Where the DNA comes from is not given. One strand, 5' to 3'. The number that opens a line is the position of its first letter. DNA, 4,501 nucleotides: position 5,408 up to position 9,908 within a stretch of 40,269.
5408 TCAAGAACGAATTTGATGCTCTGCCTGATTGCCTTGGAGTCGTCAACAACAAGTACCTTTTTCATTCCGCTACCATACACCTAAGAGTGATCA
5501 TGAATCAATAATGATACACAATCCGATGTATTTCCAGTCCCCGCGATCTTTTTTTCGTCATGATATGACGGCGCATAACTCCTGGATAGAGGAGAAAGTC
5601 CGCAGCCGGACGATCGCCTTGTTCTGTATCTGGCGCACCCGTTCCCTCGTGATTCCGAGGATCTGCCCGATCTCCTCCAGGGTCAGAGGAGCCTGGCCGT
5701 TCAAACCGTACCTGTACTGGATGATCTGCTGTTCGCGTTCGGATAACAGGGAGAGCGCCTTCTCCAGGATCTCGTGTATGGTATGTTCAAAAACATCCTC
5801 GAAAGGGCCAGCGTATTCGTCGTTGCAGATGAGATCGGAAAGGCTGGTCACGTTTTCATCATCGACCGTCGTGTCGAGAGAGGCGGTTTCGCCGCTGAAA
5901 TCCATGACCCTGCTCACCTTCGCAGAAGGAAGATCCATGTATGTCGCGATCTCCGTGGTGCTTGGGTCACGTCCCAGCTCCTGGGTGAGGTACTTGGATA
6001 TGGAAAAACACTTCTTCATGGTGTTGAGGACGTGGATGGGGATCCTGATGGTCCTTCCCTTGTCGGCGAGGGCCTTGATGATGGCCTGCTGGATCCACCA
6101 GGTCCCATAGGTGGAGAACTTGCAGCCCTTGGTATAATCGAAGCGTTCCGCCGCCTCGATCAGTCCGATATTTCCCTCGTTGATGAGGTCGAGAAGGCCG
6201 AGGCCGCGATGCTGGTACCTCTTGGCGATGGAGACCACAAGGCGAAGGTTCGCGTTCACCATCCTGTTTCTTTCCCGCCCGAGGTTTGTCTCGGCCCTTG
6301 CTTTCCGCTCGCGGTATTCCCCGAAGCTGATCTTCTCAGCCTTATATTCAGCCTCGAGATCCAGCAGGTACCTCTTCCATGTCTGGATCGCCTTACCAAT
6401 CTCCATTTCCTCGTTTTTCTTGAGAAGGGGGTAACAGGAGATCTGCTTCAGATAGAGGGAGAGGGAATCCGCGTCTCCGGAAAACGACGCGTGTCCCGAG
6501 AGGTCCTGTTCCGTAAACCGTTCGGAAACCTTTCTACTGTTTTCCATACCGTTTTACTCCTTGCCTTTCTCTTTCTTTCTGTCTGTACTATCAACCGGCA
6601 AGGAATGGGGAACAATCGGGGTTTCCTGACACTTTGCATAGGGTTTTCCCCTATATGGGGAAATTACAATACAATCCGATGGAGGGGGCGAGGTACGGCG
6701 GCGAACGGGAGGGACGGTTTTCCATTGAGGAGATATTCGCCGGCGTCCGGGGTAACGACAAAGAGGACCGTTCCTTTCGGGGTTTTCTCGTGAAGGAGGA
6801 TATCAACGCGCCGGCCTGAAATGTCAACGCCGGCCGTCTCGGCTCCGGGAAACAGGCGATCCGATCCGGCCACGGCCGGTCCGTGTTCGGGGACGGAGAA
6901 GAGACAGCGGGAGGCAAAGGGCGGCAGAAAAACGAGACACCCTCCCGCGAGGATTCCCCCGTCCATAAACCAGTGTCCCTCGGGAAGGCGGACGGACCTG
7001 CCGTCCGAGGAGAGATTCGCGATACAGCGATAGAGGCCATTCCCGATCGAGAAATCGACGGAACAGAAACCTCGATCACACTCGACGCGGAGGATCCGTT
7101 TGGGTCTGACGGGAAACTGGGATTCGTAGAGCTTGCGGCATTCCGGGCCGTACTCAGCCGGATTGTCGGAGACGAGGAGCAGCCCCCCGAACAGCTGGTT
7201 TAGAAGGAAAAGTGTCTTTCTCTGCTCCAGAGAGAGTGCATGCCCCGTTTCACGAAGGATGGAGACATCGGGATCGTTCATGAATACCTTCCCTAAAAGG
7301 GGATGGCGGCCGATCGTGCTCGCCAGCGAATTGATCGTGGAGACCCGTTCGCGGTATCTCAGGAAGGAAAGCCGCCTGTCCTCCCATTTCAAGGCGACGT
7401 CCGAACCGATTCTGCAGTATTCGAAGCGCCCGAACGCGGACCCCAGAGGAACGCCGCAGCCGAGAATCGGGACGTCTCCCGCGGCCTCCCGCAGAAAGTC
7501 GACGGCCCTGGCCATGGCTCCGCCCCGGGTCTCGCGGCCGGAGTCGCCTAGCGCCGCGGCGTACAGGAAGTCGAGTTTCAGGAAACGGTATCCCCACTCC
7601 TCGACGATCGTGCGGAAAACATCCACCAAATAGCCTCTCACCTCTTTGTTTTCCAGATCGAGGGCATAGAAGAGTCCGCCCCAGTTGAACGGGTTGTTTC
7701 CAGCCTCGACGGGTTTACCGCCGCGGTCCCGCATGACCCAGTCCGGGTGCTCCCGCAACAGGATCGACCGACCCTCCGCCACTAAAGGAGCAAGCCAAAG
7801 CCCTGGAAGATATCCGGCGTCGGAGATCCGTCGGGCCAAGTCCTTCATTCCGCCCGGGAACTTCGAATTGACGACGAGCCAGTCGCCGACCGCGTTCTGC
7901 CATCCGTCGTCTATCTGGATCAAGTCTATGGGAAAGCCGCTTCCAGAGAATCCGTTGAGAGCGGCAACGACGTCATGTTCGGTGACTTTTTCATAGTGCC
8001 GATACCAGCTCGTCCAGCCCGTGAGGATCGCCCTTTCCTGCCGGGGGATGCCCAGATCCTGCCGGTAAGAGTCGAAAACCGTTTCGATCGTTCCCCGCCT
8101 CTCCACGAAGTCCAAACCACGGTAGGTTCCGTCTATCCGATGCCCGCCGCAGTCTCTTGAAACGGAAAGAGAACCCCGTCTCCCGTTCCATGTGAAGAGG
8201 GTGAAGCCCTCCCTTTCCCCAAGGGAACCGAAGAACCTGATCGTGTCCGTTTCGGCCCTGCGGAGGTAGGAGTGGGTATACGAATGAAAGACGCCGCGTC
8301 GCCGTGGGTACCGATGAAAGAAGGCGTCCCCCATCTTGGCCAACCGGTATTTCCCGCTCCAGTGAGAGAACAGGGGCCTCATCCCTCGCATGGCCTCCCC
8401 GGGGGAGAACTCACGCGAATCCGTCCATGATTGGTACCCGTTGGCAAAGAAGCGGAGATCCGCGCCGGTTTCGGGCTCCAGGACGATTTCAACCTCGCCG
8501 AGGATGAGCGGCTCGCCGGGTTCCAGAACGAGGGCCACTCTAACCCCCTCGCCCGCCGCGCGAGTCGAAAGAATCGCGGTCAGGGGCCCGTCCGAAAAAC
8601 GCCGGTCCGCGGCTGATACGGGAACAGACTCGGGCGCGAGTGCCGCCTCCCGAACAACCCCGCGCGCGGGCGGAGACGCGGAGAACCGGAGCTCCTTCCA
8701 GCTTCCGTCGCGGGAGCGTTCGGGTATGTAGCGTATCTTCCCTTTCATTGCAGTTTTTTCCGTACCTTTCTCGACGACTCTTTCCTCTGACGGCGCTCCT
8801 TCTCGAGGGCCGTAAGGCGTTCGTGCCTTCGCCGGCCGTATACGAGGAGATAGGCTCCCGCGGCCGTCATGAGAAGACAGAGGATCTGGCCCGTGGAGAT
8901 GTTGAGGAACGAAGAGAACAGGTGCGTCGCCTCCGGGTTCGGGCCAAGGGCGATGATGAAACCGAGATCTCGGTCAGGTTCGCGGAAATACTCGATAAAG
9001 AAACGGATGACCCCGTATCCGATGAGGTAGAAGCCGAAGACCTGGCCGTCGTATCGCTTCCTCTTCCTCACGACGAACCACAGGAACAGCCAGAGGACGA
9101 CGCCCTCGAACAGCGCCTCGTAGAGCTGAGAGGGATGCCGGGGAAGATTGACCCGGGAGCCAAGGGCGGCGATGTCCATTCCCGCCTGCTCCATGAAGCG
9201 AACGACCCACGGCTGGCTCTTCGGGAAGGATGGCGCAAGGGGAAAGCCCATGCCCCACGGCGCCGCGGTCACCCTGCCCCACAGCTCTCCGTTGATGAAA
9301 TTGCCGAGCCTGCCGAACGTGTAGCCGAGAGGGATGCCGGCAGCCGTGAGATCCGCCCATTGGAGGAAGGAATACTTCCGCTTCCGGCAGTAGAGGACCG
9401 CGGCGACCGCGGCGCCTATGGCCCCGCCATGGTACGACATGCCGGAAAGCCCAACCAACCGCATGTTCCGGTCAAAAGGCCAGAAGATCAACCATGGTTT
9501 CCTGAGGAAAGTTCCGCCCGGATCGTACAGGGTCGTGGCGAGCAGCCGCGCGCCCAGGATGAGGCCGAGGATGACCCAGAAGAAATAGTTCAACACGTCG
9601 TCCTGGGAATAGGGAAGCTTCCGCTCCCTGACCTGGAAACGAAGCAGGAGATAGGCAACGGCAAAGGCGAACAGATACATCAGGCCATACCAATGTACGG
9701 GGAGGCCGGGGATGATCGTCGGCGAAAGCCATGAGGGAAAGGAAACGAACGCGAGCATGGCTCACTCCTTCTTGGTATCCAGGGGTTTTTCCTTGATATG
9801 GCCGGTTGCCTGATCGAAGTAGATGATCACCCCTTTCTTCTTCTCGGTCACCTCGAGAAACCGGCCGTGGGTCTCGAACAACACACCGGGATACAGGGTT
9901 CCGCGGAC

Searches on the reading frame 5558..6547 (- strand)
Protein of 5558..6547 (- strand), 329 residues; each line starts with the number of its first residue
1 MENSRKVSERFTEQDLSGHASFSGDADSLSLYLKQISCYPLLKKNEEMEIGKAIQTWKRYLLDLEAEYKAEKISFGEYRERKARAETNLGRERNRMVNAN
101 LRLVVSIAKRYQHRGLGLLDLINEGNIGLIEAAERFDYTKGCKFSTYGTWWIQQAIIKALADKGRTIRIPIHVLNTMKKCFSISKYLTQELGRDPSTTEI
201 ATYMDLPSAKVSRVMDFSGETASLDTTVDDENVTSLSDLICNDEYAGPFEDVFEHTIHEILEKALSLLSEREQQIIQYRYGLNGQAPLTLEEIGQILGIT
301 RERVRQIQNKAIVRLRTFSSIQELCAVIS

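Call 45: search_protein_families(library=pfam, proteins=[window:5558-6547:-], max_evalue=0.001)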
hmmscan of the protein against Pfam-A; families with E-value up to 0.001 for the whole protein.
window:5558-6547:- (329 aa): 4 families
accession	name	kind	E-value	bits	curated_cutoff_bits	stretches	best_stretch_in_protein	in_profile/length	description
PF04542.20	Sigma70_r2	-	1.2e-19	70.3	24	1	96-166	1-71/71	Sigma-70 region 2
PF04545.22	Sigma70_r4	-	2.2e-19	69.1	24.1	1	264-316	1-49/50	Sigma-70, region 4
PF04539.22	Sigma70_r3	-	7.8e-17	61.6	25.3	1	183-250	9-76/78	Sigma-70 region 3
PF00140.25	Sigma70_r1_2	-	3.5e-08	33.7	22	1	27-56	1-30/34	Sigma-70 factor, region 1.2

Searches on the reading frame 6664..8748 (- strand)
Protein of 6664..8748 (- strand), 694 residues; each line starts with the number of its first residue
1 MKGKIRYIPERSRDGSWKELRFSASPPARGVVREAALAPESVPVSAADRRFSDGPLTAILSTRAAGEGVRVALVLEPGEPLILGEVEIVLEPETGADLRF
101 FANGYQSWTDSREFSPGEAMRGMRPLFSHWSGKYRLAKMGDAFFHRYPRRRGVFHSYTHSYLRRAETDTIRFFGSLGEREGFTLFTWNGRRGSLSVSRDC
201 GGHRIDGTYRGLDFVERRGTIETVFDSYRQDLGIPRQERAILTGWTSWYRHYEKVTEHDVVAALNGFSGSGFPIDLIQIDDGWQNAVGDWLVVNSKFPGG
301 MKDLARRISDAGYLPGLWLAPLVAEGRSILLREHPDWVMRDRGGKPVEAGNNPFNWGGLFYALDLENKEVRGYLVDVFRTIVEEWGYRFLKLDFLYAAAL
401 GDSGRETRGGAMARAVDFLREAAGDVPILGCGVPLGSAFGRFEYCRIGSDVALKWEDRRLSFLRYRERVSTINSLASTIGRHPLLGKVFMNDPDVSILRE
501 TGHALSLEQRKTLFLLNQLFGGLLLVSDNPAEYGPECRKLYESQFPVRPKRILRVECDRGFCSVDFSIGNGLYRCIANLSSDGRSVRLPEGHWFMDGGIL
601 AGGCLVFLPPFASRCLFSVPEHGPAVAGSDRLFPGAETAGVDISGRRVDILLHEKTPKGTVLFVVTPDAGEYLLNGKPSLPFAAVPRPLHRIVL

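Call 3: search_protein_families(library=pfam, proteins=[window:6664-8748:-], max_evalue=0.01)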
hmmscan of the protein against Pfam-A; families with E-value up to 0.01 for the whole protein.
window:6664-8748:- (694 aa): 3 families
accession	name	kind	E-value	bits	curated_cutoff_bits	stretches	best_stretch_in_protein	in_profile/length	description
PF02065.24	Melibiase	-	1.8e-15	57.2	27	1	243-394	46-191/347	Melibiase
PF01055.32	Glyco_hydro_31_2nd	-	0.00018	21.4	23.5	1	250-394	17-156/328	Glycosyl hydrolases family 31 TIM-barrel domain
PF05691.18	Raffinose_syn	-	0.00019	19.9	20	1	244-285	202-243/750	Raffinose synthase or seed imbibition protein Sip1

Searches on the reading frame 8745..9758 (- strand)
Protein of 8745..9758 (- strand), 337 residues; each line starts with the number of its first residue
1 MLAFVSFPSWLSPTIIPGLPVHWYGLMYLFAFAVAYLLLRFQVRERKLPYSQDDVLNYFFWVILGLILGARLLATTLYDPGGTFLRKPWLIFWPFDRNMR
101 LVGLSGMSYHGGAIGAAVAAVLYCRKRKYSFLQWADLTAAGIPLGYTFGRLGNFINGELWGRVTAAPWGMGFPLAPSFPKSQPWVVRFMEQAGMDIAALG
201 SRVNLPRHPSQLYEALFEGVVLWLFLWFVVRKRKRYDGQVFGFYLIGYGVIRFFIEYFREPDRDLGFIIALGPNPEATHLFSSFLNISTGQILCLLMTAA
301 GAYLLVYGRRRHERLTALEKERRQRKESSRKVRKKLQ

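Call 3: search_protein_families(library=pfam, proteins=[window:8745-9758:-], max_evalue=0.01)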
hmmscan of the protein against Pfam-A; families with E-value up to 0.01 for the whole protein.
window:8745-9758:- (337 aa): 1 family
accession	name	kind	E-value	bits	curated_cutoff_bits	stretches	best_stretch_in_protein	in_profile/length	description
PF01790.23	LGT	-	4.3e-69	232.9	24.9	1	16-307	6-240/240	Prolipoprotein diacylglyceryl transferase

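Call 4: search_protein_families(library=ncbifam, proteins=[window:8745-9758:-], max_evalue=0.01)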
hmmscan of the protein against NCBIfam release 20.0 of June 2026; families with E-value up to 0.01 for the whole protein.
window:8745-9758:- (337 aa): 8 families
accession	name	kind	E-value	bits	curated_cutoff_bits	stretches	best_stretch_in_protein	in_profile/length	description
TIGR00544.1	lgt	equivalog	3.2e-79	266.2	118.9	1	2-314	2-275/280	prolipoprotein diacylglyceryl transferase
NF000778.0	PRK00052.3-4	equivalog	8.9e-31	107.4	334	2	16-179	8-158/252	prolipoprotein diacylglyceryl transferase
NF000784.0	PRK00052.4-5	subfamily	9.3e-26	90.6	409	1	17-261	9-244/298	prolipoprotein diacylglyceryl transferase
NF000779.0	PRK00052.3-5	equivalog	7e-18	65.3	405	1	18-168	15-154/257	prolipoprotein diacylglyceryl transferase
NF000775.0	PRK00052.2-5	equivalog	3e-16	59.6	428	1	18-260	19-244/288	prolipoprotein diacylglyceryl transferase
NF009611.0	PRK13108.1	equivalog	2.5e-15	56.4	636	1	106-261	100-246/476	prolipoprotein diacylglyceryl transferase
NF000777.0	PRK00052.3-2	equivalog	0.00061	19.4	558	0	24-158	21-165/310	prolipoprotein diacylglyceryl transferase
NF000780.0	PRK00052.4-1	equivalog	0.0029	16.9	547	1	105-271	103-258/327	prolipoprotein diacylglyceryl transferase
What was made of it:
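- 8745..9758 (-): lgt (prolipoprotein diacylglyceryl transferase). It starts 3 nt after DUF342, with an AAGGAG Shine-Dalgarno sequence inside the DUF342 3' end. Calls 3 and 4: TIGR00544 scores 266 bits against a cut-off of 119.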

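Call 93: list_cluster_members(proteins=[P0001, P0176, P0178, P0121, P0002, window:12719-13864:-, window:8745-9758:-])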
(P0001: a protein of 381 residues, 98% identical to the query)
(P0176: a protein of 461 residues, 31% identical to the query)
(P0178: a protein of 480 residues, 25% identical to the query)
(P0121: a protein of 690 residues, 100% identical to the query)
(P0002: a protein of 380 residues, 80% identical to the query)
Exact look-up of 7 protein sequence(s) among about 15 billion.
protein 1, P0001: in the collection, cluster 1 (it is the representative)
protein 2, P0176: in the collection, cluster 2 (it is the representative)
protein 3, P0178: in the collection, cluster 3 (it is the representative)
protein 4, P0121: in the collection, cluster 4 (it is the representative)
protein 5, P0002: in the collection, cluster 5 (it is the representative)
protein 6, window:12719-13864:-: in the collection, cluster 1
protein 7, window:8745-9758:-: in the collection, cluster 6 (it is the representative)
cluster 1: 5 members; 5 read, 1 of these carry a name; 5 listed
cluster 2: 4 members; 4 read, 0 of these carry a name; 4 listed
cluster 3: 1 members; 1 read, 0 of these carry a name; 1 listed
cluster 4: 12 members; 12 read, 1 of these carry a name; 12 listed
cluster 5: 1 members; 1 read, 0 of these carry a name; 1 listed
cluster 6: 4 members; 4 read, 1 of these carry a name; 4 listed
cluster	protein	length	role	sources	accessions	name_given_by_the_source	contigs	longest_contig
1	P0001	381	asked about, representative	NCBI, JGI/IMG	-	flagellar biosynthesis protein FlhG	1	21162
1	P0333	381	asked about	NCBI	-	-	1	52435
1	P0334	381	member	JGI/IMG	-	-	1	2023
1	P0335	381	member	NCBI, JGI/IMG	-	-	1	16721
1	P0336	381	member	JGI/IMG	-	-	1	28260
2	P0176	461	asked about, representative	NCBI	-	-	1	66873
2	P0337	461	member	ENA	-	-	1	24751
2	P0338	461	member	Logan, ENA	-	-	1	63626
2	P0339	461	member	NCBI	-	-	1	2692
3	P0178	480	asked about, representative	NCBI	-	-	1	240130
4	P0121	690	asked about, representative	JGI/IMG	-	-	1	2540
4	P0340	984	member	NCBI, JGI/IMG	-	uncharacterized protein (DUF342 family)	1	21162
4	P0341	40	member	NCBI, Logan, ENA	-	-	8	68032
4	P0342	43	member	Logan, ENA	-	-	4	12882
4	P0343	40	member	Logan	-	-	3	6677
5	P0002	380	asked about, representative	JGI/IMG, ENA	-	-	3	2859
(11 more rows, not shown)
